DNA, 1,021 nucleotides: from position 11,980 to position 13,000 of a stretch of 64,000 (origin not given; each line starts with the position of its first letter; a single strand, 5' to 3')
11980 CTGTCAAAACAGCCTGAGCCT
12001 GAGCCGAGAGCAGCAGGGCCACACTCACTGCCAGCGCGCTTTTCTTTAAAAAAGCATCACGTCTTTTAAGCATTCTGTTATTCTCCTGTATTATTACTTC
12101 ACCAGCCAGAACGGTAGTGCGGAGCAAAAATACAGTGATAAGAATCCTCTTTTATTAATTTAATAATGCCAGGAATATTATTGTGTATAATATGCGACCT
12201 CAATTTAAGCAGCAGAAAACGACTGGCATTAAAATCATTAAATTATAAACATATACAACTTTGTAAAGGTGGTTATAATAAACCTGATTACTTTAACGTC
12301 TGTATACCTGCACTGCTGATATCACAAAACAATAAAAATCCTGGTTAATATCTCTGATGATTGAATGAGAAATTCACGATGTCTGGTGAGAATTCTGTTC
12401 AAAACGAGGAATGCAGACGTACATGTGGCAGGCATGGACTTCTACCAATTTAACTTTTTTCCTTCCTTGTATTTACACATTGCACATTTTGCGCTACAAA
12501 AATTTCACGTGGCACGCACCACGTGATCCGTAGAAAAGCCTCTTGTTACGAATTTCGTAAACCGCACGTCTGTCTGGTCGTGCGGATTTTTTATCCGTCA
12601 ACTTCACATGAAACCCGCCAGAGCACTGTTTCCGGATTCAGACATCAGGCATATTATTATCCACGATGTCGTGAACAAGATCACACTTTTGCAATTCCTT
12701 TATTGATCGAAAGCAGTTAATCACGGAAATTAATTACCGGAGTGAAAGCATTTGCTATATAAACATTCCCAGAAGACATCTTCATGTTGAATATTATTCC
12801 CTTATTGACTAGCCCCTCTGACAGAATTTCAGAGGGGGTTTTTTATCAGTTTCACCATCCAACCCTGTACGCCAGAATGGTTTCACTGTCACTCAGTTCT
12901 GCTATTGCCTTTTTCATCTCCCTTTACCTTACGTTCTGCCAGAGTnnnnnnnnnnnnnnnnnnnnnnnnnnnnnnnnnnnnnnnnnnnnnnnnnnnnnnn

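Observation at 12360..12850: ORF-poor segment with two same-strand intrinsic terminators and an inverted repeat: possible small RNA locus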

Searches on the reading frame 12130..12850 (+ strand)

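Call 34: find_related_loci(query=L003:5586-6944:-, collection=genome_contigs, flank=4000)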
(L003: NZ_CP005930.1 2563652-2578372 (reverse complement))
Query L003:5586-6944:- (452 aa) in genome_contigs; peptide patterns used: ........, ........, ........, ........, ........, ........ (x = any residue, [..] = any of these).
28 stretches matched a pattern, but none encodes a relative of the query by tblastn (E <= 1e-3).

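Call 37: search_solved_structures(query=L003:5586-6944:-, max_evalue=0.001)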
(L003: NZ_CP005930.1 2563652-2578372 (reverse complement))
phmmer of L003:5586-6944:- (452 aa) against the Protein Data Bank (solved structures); distinct sequences matched with E-value up to 0.001: 2.
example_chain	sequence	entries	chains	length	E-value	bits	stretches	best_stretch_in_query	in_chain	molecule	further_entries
2lme_A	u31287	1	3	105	1.7e-17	67.2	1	377-451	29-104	Adhesin yadA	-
6tik_C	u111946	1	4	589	3.8e-05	26.5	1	274-413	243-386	Capsid protein,Putative adhesin/invasin,Capsid protein,Factor H-binding protein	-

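Call 73: search_dna_similar(query=L015:7125-7700:-, collection=phages, mode=protein, max_rows=30, rows=spread)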
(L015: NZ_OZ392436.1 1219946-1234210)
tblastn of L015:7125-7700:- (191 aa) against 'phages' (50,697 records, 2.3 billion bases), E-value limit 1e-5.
Records with a match: 40; places in all: 40; records where one place covers at least 80% of the query: 24.
Best place of each record, by identity: 60-80% 5; <60% 35.
By first word of the organism name: Escherichia 19; Pseudomonas 9; Enterobacteria 5; Vibrio 3; Enterobacterial 1; Actinobacillus 1; Stenotrophomonas 1; Caudoviricetes 1.
By host as written in the record: - 5; Escherichia coli C 4; Escherichia coli ECOR-9 4; Escherichia coli str. K-12 substr. MG1655 3; Escherichia sp. 3; Escherichia coli O157:H7 2; Pseudomonas aeruginosa PAO1 2; Pseudomonas syringae 2; and 15 more.
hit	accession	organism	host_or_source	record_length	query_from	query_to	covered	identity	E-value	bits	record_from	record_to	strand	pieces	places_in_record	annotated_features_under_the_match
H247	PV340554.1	Escherichia phage PhiR12_5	Escherichia coli C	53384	1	190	99%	61.1%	4e-75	250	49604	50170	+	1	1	hypothetical protein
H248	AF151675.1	Enterobacteria phage P-EibD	Escherichia coli ECOR-9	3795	1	191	100%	59.7%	3e-74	247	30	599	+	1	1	orf-191D: ORF-191D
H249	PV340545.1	Escherichia phage PhiR5_1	Escherichia coli C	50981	5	190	97%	60.8%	5e-72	241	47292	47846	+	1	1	tail fiber assembly protein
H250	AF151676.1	Enterobacteria phage P-EibE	Escherichia coli ECOR-9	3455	1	191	100%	59.2%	1e-73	245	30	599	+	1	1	orf-191E: ORF-191E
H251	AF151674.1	Enterobacteria phage P-EibC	Escherichia coli ECOR-9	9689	1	191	100%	59.2%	2e-73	245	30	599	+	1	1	orf-191C: ORF-191C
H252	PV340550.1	Escherichia phage PhiR12_2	Escherichia coli str. K-12 substr. ...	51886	22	190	88%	59.8%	2e-63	216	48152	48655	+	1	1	hypothetical protein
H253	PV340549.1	Escherichia phage PhiR12_1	Escherichia coli str. K-12 substr. ...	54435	22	190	88%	59.8%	2e-63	216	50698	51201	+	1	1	hypothetical protein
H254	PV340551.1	Escherichia phage PhiR12_2_star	Escherichia coli C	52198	22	190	88%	59.2%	8e-62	212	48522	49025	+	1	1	tail fiber assembly protein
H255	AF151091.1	Enterobacterial phage P-EibA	Escherichia coli ECOR-9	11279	18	190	91%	56.6%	1e-55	194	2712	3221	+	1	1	orf-191A: ORF-191A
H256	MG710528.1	Escherichia phage GER2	Escherichia coli O117:H7 strain 23169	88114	18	190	91%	56.1%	2e-56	196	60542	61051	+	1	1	tail fiber protein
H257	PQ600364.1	Escherichia phage phiSTEC1589-Stx1c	Escherichia sp.; serotype: O112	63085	50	191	74%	63.4%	1e-50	180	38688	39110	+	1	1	tail fiber protein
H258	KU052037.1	Escherichia phage Rac-SA53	Escherichia coli SA53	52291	1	189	99%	31.2%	1e-22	100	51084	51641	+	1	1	tail4: tail fiber protein | tail3: tail fiber protein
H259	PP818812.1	Actinobacillus phage vB_Apl-pPE4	Actinobacillus pleuropneumoniae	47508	1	189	99%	30.7%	3e-22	99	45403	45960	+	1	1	hypothetical protein | tail fiber protein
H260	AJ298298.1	Enterobacteria phage phiP27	E. coli ONT:H- strain 2771/97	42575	1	189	99%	29.6%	4e-21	96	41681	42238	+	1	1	hypothetical protein | putative tail fiber protein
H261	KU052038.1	Escherichia phage SerU-LTIIb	Escherichia coli 41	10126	2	184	96%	30.1%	9e-15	77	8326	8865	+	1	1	stf2: side tail fiber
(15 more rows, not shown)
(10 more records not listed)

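Call 74: get_annotated_region(hit=H248, flank=4000)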
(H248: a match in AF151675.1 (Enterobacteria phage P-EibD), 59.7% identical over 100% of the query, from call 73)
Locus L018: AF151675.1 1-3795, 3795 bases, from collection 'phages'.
description: Bacteriophage P-EibD ORF-191D (orf-191D), immunoglobulin-binding protein EibD (eibD), ORF-156D (orf-156D), and ORF-60D (orf-60D) genes, complete cds; and L0124D-like protein (L0124D) gene, ...
organism: Enterobacteria phage P-EibD (NCBI taxid 120163)
taxonomy: Viruses; Duplodnaviria; Heunggongvirae; Uroviricota; Caudoviricetes
host: Escherichia coli ECOR-9; source: -; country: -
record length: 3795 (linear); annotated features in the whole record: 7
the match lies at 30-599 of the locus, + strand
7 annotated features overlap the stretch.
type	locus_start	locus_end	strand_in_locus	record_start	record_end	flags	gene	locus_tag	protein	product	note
CDS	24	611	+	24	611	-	orf-191D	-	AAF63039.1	ORF-191D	similar to Yersinia pestis hypothetical protein encoded by pMT1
stem_loop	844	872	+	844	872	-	-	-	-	-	-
CDS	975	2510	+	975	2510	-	eibD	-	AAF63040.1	immunoglobulin-binding protein EibD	cell surface protein; similar to Yersinia pestis YadA and Moraxella catarrhalis UspAII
stem_loop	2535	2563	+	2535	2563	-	-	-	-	-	-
CDS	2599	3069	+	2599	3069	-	orf-156D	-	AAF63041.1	ORF-156D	-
CDS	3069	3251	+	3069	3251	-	orf-60D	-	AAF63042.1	ORF-60D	-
CDS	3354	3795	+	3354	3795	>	L0124D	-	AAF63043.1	L0124D-like protein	similar to Bacteriophage 933W L0124 protein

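Call 75: get_annotated_region(hit=H247, flank=4000)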
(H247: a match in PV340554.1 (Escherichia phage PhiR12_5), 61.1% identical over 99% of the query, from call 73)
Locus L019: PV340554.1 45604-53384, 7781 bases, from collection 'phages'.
description: Escherichia phage PhiR12_5, complete genome.
organism: Escherichia phage PhiR12_5 (NCBI taxid 3416476)
taxonomy: Viruses
host: Escherichia coli C; source: -; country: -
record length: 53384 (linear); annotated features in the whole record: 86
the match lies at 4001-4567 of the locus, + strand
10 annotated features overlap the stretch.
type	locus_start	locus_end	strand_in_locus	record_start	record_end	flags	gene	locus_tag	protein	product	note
CDS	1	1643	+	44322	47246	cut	-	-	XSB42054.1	tail tip host specificity protein J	tail tip, host specificity protein J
CDS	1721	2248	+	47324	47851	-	-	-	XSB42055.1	hypothetical protein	tail fiber protein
CDS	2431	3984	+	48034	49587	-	-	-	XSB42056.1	hypothetical protein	-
CDS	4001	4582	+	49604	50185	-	-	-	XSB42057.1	hypothetical protein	tail fibers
CDS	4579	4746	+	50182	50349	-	-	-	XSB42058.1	hypothetical protein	-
CDS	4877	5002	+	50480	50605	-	-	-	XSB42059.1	hypothetical protein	-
CDS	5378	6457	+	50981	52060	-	-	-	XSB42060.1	hypothetical protein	-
CDS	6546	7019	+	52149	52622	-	-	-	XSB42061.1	hypothetical protein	-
CDS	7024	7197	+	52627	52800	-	-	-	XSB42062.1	hypothetical protein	-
CDS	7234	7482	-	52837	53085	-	-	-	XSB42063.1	DNA-damage-inducible protein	DNA-damage-inducible protein I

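Call 83: get_annotated_region(hit=H255, flank=2500)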
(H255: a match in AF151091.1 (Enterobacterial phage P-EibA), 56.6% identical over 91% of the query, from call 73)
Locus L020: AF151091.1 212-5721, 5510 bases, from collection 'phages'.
description: Prophage P-EibA J protein-like protein (J) gene, partial cds; and Lom (lom), ORF-401-like protein (orf-401), ORF-191A (orf-191A), immunoglobulin-binding protein EibA (eibA), ORF-156A ...
organism: Enterobacterial phage P-EibA (NCBI taxid 120167)
taxonomy: Viruses; Duplodnaviria; Heunggongvirae; Uroviricota; Caudoviricetes
host: Escherichia coli ECOR-9; source: -; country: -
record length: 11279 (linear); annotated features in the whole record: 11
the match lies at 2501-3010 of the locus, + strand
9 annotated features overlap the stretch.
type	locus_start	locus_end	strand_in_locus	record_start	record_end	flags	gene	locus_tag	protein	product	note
CDS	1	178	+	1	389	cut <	J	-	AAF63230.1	J protein-like protein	similar to bacteriophage lambda host specificity tail protein J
CDS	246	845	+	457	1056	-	lom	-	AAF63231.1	Lom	similar to bacteriophage lambda outer membrane protein Lom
CDS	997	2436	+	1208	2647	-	orf-401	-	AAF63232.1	ORF-401-like protein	similar to bacteriophage lambda ORF-401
CDS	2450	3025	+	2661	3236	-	orf-191A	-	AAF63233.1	ORF-191A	similar to Yersinia pestis hypothetical protein encoded by pMT1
stem_loop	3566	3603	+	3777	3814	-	-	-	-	-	-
CDS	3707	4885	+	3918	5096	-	eibA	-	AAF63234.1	immunoglobulin-binding protein EibA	cell surface protein; similar to Moraxella catarrhalis UspAII and Yersinia pestis YadA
stem_loop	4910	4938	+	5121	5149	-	-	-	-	-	-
CDS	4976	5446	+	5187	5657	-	orf-156A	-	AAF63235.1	ORF-156A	-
CDS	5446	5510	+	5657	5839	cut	orf-60A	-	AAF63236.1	ORF-60A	-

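Call 84: get_annotated_region(hit=H256, flank=2500)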
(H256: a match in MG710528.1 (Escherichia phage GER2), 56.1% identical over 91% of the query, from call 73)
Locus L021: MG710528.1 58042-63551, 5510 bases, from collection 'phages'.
description: Escherichia phage GER2, complete genome.
organism: Escherichia phage GER2 (NCBI taxid 2070178)
taxonomy: Viruses; Duplodnaviria; Heunggongvirae; Uroviricota; Caudoviricetes; Sepvirinae; Oslovirus
host: Escherichia coli O117:H7 strain 23169; source: United Kingdom; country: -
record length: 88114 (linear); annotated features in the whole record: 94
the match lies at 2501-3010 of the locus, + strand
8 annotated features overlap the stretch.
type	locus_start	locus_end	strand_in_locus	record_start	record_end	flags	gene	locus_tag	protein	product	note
CDS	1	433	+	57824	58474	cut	-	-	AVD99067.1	hypothetical protein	-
CDS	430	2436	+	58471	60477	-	-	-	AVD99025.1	putative tail fiber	-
CDS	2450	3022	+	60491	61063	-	-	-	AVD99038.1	tail fiber protein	-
CDS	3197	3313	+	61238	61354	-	-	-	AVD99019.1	hypothetical protein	-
CDS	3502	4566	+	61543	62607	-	-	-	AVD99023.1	adhesin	-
CDS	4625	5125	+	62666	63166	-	-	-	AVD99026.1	hypothetical protein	-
CDS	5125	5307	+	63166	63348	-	-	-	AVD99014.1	hypothetical protein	-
CDS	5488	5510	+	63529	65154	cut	-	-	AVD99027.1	hypothetical protein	-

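Call 85: get_annotated_region(hit=H257, flank=2500)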
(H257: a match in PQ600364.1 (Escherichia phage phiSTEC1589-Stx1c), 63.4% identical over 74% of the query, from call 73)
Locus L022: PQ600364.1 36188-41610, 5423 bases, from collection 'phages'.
description: Escherichia phage phiSTEC1589-Stx1c, complete genome.
organism: Escherichia phage phiSTEC1589-Stx1c (NCBI taxid 3385105)
taxonomy: Viruses
host: Escherichia sp.; serotype: O112; source: human; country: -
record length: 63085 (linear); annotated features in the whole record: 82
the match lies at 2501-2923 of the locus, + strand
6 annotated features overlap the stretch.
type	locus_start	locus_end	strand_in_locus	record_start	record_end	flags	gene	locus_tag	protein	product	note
CDS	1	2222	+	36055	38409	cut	-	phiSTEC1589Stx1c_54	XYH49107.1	tail fiber protein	+strand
CDS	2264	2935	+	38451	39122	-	-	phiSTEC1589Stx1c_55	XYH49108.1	tail fiber protein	+strand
CDS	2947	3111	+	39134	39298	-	-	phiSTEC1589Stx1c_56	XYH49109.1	hypothetical protein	+strand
CDS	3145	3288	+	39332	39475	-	-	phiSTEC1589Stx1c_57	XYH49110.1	hypothetical protein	+strand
CDS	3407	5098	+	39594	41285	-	-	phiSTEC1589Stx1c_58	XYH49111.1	hypothetical protein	+strand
CDS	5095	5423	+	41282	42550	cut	-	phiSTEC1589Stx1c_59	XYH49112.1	hypothetical protein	+strand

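Call 86: get_annotated_region(hit=H249, flank=2500)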
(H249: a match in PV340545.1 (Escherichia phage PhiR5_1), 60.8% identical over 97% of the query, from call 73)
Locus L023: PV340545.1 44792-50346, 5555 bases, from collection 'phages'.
description: Escherichia phage PhiR5_1, complete genome.
organism: Escherichia phage PhiR5_1 (NCBI taxid 3416467)
taxonomy: Viruses
host: Escherichia coli C; source: -; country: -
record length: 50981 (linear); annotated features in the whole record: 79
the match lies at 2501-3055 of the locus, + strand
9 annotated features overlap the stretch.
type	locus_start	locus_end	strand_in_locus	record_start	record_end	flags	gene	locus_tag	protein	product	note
CDS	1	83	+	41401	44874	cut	-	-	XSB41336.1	tail tip host specificity protein J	tail tip, host specificity protein J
CDS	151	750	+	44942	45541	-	-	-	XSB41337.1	Lom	host-cell envelope protein Lom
CDS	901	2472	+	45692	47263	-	-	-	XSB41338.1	hypothetical protein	-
CDS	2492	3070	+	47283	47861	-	-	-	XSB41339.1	tail fiber assembly protein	Tail fiber assembly protein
CDS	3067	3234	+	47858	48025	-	-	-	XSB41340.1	hypothetical protein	-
CDS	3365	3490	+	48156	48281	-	-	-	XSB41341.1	hypothetical protein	-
CDS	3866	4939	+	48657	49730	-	-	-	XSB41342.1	hypothetical protein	putative adhesin/invasin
CDS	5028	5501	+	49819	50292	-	-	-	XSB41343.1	hypothetical protein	-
CDS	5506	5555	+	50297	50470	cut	-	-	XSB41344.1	hypothetical protein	-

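Call 102: find_related_loci(query=L015:7125-7700:-, collection=viral_contigs, flank=2500)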
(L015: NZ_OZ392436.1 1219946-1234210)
Query L015:7125-7700:- (191 aa) in viral_contigs; peptide patterns used: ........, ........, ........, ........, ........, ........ (x = any residue, [..] = any of these).
69 stretches matched a pattern; 49 encode a relative of the query (tblastn E <= 1e-3); 49 distinct loci.
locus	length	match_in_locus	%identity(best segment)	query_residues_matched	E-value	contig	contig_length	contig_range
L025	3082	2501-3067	61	1-190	3e-80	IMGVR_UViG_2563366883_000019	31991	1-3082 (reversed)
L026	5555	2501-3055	60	5-190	2e-77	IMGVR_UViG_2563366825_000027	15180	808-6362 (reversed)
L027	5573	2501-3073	55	1-190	1e-65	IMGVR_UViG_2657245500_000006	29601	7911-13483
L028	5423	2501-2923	63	50-191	4e-55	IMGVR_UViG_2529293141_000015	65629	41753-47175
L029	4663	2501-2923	63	50-191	6e-55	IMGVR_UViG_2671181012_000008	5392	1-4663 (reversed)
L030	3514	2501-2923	63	50-191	7e-55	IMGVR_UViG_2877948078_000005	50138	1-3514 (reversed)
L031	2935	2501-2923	64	50-191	6e-55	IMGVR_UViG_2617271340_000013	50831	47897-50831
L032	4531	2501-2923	63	50-191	4e-55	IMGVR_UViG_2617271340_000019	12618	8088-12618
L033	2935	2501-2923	64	50-191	1e-54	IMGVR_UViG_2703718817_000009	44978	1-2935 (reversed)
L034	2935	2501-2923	63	50-191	8e-55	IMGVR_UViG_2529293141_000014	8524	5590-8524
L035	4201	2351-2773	63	50-191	9e-55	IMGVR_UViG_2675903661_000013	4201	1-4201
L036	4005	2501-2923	63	50-191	1e-54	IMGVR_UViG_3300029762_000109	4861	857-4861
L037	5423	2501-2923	63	50-191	1e-54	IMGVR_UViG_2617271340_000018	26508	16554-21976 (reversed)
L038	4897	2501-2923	63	50-191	2e-54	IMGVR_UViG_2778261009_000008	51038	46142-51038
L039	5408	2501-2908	65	55-191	2e-54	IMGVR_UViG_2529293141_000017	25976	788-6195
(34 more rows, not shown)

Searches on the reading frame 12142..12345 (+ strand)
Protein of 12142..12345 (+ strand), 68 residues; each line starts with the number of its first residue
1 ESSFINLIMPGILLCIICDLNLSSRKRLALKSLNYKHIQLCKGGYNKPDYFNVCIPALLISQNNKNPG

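Call 25: list_cluster_members(proteins=[window:12166-12345:+, window:12325-12435:-, window:12365-12523:+, window:12411-12530:+, window:12497-12607:-, window:12523-12717:+, window:12608-12703:+, window:12784-13038:+, window:12361-12450:+, window:12102-12203:-])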
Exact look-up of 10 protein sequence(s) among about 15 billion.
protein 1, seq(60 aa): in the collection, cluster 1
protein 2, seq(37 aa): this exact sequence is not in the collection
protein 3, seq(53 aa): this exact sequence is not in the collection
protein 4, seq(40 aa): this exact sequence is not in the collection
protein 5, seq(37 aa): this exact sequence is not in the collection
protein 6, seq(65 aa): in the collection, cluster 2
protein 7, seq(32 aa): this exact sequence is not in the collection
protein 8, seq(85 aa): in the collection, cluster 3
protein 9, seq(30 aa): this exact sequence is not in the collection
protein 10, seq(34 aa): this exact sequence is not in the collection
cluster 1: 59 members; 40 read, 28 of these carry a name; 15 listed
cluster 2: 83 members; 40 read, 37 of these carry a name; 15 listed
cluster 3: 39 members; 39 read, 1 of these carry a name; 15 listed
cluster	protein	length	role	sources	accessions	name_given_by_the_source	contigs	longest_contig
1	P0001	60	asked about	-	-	hypothetical protein E2929_26775 [Escherichia coli] | Uncharacterized protein n=6 Tax=Enterobacteriaceae TaxID=543 RepID=A0A243ZMF1_ECOLX | hypothetical protein EOS97_05170 [Salmonella sp. SSDFZ54]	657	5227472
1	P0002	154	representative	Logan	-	-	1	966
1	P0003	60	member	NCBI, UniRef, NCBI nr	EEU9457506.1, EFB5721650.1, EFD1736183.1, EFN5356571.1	TPA: hypothetical protein HGR05_05255 [Escherichia coli] | Uncharacterized protein n=5 Tax=Escherichia coli TaxID=562 RepID=A0A2J7K8U8_ECOLX | hypothetical protein [Escherichia coli]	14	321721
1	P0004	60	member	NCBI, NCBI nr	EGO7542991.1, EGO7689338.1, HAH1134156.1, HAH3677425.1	TPA: hypothetical protein GF945_26325 [Escherichia coli] | hypothetical protein [Escherichia coli]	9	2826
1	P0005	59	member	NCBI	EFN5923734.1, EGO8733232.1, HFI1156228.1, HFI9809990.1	TPA: hypothetical protein ACIYSJ_006259, partial [Escherichia coli]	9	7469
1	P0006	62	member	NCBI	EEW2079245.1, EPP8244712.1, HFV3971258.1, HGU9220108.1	hypothetical protein Q5518_28370, partial [Escherichia coli]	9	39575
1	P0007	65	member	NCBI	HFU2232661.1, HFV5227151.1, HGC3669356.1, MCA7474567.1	TPA: hypothetical protein ACH48L_005834, partial [Escherichia coli]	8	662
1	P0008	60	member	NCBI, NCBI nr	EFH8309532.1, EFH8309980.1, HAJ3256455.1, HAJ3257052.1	hypothetical protein FCX28_24435 [Escherichia coli] | hypothetical protein [Escherichia coli]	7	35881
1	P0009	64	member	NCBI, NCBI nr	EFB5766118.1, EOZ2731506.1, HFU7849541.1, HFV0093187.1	TPA: hypothetical protein ACWR7B_005215, partial [Escherichia coli] | hypothetical protein [Escherichia coli]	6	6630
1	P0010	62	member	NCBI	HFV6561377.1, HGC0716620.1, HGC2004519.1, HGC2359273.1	TPA: hypothetical protein ACIX8Q_005825, partial [Escherichia coli]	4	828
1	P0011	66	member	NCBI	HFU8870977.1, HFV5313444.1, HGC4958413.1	TPA: hypothetical protein ACIYPA_005827, partial [Escherichia coli]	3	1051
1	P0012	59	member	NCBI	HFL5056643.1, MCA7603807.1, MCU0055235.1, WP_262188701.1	hypothetical protein, partial [Escherichia coli]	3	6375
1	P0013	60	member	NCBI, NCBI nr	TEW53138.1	hypothetical protein E2115_26625 [Escherichia coli]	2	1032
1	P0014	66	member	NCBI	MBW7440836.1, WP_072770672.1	hypothetical protein, partial [Escherichia coli]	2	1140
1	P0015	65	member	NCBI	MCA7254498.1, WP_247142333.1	hypothetical protein LE000_29265, partial [Escherichia coli]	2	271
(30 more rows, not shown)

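Call 26: search_protein_families(proteins=[window:12166-12345:+], library=ncbifam, max_evalue=1)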
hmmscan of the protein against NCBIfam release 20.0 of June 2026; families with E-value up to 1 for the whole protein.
seq(60 aa): 0 families

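Call 58: search_protein_families(proteins=[window:12142-12345:+], library=phrogs, max_evalue=1)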
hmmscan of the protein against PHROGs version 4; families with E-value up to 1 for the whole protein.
seq(68 aa): 0 families

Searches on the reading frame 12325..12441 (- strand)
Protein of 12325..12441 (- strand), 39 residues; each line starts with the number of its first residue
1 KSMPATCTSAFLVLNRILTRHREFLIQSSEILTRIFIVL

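Call 26: search_protein_families(proteins=[window:12325-12435:-], library=ncbifam, max_evalue=1)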
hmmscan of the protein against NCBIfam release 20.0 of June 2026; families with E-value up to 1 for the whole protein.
seq(37 aa): 0 families

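Call 58: search_protein_families(proteins=[window:12325-12441:-], library=phrogs, max_evalue=1)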
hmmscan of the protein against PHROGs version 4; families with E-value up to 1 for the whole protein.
seq(39 aa): 0 families

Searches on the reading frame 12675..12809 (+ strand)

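Call 58: search_protein_families(proteins=[window:12675-12809:+], library=phrogs, max_evalue=1)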
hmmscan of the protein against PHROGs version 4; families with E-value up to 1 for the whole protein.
seq(45 aa): 1 family
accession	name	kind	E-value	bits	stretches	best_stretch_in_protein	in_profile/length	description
phrog_23193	-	unknown function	0.16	12.9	1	4-16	5-17/50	-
